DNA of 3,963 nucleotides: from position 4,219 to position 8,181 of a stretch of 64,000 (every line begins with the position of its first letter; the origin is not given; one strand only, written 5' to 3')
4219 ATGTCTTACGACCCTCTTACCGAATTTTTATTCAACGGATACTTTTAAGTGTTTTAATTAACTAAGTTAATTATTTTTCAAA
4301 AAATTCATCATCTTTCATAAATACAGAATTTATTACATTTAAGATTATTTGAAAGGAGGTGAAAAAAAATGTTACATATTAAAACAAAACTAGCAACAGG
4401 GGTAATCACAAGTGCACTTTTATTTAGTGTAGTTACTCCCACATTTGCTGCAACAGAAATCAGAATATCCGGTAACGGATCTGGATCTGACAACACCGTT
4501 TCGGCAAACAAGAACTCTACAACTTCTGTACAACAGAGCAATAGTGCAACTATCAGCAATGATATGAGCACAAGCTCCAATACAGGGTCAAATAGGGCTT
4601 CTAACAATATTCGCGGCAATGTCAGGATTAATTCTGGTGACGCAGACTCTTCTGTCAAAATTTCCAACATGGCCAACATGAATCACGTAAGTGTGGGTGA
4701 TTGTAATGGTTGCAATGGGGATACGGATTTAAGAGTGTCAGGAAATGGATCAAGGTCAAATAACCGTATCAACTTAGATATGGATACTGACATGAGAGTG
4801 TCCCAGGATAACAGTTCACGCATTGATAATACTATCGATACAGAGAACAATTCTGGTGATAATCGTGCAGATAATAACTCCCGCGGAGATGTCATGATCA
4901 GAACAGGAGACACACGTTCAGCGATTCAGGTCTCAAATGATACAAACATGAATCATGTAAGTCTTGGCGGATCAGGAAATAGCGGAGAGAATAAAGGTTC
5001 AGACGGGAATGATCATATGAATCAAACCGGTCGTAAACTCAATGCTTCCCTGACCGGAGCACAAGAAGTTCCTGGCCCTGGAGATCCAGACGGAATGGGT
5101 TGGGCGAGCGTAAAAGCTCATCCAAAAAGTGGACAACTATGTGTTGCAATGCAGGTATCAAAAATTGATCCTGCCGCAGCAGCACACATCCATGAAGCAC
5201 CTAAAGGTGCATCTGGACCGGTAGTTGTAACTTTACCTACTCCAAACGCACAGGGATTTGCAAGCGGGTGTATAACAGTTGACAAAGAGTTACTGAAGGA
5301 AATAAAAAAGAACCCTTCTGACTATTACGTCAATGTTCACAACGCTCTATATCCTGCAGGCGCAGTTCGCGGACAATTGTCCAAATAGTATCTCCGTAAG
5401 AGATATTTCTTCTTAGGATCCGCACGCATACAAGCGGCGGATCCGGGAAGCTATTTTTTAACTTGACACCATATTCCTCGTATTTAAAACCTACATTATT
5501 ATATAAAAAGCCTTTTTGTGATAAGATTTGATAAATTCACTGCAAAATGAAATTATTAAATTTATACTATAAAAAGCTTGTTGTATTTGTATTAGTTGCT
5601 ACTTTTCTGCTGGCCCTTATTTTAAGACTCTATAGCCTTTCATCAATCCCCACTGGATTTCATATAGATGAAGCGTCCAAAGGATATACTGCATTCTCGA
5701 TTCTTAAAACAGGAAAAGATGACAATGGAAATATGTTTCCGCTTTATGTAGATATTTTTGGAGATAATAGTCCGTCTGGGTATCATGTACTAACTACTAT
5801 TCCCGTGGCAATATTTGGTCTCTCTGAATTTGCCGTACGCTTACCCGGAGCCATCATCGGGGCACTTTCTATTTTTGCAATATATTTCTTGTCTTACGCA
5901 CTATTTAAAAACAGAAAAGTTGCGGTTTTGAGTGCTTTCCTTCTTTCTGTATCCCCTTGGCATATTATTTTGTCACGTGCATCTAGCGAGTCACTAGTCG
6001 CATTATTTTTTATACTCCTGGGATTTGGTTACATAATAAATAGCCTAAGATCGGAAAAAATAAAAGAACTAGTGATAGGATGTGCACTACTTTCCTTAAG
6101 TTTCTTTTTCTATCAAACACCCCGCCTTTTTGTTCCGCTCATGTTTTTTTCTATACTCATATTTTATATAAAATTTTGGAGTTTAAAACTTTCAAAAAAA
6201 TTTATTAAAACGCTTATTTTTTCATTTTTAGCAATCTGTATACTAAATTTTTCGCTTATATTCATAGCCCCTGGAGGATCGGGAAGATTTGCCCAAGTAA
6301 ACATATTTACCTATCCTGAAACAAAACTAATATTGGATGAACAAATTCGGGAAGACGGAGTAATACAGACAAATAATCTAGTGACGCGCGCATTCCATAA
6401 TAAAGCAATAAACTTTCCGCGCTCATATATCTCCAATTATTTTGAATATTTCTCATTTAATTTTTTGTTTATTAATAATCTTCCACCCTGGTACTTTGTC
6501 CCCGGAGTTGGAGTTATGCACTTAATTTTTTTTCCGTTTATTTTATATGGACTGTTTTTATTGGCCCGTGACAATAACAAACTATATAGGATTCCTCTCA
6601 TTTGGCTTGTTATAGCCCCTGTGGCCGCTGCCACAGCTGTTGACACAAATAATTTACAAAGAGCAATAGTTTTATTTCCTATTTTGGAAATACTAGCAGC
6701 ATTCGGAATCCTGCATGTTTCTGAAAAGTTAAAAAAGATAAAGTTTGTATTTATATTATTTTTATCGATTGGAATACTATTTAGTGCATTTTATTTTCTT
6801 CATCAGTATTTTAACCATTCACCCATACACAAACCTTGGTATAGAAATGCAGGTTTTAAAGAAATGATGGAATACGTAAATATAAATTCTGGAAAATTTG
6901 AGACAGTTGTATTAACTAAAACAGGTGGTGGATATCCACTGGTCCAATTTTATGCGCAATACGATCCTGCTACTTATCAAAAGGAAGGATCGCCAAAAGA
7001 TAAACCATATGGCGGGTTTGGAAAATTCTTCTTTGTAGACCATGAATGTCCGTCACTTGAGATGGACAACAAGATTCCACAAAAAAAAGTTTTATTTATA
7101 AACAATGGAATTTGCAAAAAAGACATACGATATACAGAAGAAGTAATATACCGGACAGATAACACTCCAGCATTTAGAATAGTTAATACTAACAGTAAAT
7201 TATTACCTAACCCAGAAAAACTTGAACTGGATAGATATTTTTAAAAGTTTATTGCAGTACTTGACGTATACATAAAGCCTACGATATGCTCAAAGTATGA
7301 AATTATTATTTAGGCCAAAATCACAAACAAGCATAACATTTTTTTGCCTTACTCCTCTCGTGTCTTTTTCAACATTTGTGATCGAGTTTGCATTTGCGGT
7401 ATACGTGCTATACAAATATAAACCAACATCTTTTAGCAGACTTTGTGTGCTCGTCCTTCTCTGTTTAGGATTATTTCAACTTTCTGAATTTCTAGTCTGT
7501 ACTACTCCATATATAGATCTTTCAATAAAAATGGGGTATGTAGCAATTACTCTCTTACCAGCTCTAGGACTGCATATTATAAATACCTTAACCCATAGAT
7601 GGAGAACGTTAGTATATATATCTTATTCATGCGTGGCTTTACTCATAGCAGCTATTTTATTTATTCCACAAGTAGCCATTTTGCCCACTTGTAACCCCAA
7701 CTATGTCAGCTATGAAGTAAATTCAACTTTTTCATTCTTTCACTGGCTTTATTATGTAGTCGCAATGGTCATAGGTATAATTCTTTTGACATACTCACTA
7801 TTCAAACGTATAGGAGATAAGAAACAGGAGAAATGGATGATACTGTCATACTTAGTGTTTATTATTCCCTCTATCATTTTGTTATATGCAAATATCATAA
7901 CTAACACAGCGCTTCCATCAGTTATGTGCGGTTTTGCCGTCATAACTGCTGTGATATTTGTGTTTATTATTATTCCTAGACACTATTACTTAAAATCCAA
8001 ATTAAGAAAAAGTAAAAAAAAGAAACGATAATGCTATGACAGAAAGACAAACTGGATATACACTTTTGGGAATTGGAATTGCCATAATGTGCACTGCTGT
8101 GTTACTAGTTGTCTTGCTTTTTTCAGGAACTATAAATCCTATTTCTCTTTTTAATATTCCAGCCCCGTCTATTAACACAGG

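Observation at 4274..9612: Three copies of a 17-bp palindrome define a putative MarR regulon (CHRD protein, marR itself, fasciclin protein)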

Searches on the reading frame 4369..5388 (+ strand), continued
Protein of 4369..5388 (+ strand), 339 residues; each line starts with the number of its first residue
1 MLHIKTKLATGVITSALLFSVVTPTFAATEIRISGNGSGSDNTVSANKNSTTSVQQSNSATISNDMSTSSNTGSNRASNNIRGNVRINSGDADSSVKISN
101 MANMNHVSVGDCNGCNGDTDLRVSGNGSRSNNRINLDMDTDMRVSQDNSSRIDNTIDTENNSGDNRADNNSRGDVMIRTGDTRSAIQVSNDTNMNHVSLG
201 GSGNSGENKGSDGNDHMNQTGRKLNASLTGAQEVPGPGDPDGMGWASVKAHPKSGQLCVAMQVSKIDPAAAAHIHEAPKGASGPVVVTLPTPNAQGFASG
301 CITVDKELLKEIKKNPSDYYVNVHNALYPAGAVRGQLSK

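Call 55: find_encoding_contigs(protein=P0141, flank=6000, max_places=1)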
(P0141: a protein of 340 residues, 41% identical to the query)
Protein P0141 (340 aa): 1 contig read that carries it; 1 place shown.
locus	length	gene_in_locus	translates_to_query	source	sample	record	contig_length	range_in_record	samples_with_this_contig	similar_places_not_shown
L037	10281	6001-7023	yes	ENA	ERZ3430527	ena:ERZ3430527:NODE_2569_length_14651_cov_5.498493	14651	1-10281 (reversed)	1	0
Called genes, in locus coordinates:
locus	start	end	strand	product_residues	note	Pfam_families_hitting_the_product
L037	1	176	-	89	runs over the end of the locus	-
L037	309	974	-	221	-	PF11181:YflT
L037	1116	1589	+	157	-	PF00011:HSP20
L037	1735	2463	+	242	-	-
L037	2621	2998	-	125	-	PF15569:Imm40 (weak)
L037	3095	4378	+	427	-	-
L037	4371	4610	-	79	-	PF10049:DUF2283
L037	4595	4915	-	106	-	-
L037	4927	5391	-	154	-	PF03734:YkuD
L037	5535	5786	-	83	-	-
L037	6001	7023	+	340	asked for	PF07452:CHRD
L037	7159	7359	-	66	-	-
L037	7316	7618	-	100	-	PF01396:Zn_ribbon_Top1 (faint), PF06677:Auto_anti-p27 (faint), PF13248:Zn_ribbon_3 (faint)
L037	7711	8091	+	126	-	-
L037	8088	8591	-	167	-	PF01551:Peptidase_M23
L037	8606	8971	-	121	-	PF06262:Zincin_1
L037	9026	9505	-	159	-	-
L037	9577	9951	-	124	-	PF00072:Response_reg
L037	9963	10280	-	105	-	?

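Call 56: find_encoding_contigs(protein=P0199, flank=6000, max_places=1)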
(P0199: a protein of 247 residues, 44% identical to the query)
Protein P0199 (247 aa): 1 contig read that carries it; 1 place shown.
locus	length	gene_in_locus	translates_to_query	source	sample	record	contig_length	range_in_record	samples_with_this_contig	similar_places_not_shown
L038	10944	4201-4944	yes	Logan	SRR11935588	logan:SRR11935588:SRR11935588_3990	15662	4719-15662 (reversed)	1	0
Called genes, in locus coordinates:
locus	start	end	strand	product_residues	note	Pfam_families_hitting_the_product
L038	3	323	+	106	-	?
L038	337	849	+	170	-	PF11188:DUF2975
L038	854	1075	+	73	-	PF13443:HTH_26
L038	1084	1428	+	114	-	-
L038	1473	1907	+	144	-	-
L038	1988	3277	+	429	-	PF00534:Glycos_transf_1, PF13692:Glyco_trans_1_4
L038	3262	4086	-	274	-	PF00188:CAP (weak)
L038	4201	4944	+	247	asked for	PF07452:CHRD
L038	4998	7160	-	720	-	PF00912:Transgly, PF00905:Transpeptidase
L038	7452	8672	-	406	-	PF09992:NAGPA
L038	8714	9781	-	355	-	PF00768:Peptidase_S11, PF13354:Beta-lactamase2 (weak)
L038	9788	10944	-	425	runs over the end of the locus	PF00704:Glyco_hydro_18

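Call 57: find_encoding_contigs(protein=P0156, flank=6000, max_places=1)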
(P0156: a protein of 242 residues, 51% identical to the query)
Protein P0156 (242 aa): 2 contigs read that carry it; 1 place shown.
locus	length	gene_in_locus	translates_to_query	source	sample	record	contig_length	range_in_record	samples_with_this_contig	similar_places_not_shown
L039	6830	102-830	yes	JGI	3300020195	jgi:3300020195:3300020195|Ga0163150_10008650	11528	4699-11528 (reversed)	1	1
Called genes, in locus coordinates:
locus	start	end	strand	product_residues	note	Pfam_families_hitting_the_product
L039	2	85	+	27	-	?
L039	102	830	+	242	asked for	PF07452:CHRD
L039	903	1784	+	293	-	PF03851:UvdE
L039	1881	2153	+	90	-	PF00462:Glutaredoxin, PF13417:GST_N_3 (weak)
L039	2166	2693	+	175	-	PF01641:SelR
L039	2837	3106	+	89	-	-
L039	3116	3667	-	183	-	PF01625:PMSR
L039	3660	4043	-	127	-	PF01641:SelR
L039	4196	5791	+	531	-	PF12728:HTH_17, PF14417:MEDS, PF00512:HisKA, PF02518:HATPase_c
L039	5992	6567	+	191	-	PF28474:DUF8412, PF13376:OmdA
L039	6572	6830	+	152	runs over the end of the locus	-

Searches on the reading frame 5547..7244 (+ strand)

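Call 7: search_protein_families(library=pfam, proteins=[window:5547-7244:+], max_evalue=0.01)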
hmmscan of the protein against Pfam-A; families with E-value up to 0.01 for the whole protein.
window:5547-7244:+ (565 aa): 4 families
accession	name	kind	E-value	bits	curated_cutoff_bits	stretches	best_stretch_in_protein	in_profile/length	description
PF13231.12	PMT_2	-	1e-09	39.3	26.1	1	82-231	9-154/160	Dolichyl-phosphate-mannose-protein mannosyltransferase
PF20176.3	DUF6541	-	0.001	17.8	29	1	76-257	160-351/646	Family of unknown function (DUF6541)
PF02366.24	PMT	-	0.0085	16.1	22.7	1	89-232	77-227/245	Dolichyl-phosphate-mannose-protein mannosyltransferase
PF24417.1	DUF7549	-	0.0098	16.2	27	0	124-166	10-53/166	Family of unknown function (DUF7549)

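Call 38: search_protein_families(library=ncbifam, proteins=[window:5547-7241:+], max_evalue=0.001)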
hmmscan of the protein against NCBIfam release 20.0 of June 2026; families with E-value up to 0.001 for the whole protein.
window:5547-7241:+ (565 aa): 2 families
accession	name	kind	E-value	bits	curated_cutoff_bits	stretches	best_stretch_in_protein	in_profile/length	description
TIGR03663.1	TIGR03663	subfamily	5.4e-11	42.2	126.25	1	16-389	4-337/435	flippase activity-associated protein Agl23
NF009784.2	PRK13279.1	equivalog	8e-05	21.4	567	1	76-232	62-214/539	lipid IV(A) 4-amino-4-deoxy-L-arabinosyltransferase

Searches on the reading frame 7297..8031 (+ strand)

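Call 7: search_protein_families(library=pfam, proteins=[window:7297-8031:+], max_evalue=0.01)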
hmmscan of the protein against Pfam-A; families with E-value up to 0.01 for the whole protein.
window:7297-8031:+ (244 aa): 1 family
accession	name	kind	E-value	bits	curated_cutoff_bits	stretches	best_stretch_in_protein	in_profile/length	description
PF16927.11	HisKA_7TM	-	0.002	18.4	28.6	1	24-224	3-214/224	N-terminal 7TM region of histidine kinase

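Call 23: search_protein_families(library=pfam, proteins=[window:7297-8031:+], max_evalue=0.1)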
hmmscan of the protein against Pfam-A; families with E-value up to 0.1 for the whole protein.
window:7297-8031:+ (244 aa): 2 families
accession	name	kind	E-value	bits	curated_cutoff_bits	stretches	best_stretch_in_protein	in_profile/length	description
PF16927.11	HisKA_7TM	-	0.002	18.4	28.6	1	24-224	3-214/224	N-terminal 7TM region of histidine kinase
PF22285.2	DUF6962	-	0.061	13.8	27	0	30-137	74-177/198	Family of unknown function (DUF6962)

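Call 38: search_protein_families(library=ncbifam, proteins=[window:7297-8028:+], max_evalue=0.001)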
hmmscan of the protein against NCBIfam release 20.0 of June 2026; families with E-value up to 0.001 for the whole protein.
window:7297-8028:+ (244 aa): 0 families
